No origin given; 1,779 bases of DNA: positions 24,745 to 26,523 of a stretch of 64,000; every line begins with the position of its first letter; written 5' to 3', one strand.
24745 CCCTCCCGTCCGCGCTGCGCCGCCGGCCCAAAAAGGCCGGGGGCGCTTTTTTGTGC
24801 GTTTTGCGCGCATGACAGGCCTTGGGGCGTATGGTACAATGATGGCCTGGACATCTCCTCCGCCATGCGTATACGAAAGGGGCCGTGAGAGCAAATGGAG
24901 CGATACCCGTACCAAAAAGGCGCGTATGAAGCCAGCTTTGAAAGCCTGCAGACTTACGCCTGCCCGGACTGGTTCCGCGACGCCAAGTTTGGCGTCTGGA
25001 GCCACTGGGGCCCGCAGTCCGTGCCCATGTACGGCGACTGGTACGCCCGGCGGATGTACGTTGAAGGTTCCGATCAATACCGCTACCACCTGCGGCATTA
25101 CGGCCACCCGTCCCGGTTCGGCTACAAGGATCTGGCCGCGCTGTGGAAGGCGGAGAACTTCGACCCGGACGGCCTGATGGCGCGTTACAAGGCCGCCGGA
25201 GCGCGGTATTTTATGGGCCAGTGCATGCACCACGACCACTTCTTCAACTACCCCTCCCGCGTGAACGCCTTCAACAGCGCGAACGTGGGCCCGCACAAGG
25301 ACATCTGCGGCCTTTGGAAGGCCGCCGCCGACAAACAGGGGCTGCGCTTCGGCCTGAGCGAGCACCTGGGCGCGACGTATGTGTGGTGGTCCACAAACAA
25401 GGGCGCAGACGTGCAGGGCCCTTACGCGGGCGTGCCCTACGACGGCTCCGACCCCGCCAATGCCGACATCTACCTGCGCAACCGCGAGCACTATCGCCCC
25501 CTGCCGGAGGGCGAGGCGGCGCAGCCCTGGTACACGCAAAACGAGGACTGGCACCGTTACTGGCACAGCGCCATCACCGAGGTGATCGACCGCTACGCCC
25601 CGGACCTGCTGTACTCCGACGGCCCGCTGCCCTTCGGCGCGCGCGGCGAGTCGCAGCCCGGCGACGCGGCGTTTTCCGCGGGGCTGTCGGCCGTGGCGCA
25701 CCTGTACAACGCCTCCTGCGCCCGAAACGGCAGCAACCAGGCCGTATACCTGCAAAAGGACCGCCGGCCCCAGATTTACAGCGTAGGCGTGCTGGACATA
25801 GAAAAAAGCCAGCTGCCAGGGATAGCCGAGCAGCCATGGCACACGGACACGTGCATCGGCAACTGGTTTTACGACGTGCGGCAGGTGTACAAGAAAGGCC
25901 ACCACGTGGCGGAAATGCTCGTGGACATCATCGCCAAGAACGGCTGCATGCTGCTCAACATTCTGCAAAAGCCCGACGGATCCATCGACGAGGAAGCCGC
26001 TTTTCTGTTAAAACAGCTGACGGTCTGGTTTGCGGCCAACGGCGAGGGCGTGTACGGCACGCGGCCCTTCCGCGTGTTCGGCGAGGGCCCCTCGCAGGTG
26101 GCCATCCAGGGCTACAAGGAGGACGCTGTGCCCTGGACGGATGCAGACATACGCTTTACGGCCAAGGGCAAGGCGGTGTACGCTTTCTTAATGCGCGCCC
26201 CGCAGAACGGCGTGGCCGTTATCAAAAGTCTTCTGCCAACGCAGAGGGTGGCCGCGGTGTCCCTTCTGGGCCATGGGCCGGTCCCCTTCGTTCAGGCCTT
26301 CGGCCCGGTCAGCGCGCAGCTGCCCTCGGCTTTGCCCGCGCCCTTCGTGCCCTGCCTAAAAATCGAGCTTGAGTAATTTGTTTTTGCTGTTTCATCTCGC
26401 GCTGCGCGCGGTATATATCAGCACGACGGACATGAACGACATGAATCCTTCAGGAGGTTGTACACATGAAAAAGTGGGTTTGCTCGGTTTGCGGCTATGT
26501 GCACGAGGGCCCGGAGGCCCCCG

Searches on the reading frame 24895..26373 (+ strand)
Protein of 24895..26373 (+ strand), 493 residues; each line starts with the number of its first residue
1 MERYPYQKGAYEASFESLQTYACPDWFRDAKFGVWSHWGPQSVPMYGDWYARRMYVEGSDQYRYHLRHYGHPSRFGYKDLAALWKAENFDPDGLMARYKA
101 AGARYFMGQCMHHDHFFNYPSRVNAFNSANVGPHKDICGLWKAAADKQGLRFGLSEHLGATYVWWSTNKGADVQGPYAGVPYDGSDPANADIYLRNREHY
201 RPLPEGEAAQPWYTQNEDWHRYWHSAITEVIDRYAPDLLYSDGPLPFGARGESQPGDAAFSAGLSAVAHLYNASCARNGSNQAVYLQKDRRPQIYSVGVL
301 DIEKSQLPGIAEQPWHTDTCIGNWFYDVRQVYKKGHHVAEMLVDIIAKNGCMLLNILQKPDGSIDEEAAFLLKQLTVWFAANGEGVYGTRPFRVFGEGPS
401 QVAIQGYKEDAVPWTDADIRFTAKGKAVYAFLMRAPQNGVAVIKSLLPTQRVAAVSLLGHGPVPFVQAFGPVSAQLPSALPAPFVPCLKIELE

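Call 72: search_protein_families(library=pfam, proteins=[window:24895-26373:+], max_evalue=0.0001)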
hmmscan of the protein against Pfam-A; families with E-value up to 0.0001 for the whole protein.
window:24895-26373:+ (493 aa): 2 families
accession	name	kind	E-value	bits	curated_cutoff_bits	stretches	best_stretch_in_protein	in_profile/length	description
PF01120.23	Alpha_L_fucos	-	3.6e-77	260.6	25.2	1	7-384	10-345/345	Alpha-L-fucosidase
PF16757.11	Fucosidase_C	-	2.9e-06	28.2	25.6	1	417-490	7-87/88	Alpha-L-fucosidase C-terminal domain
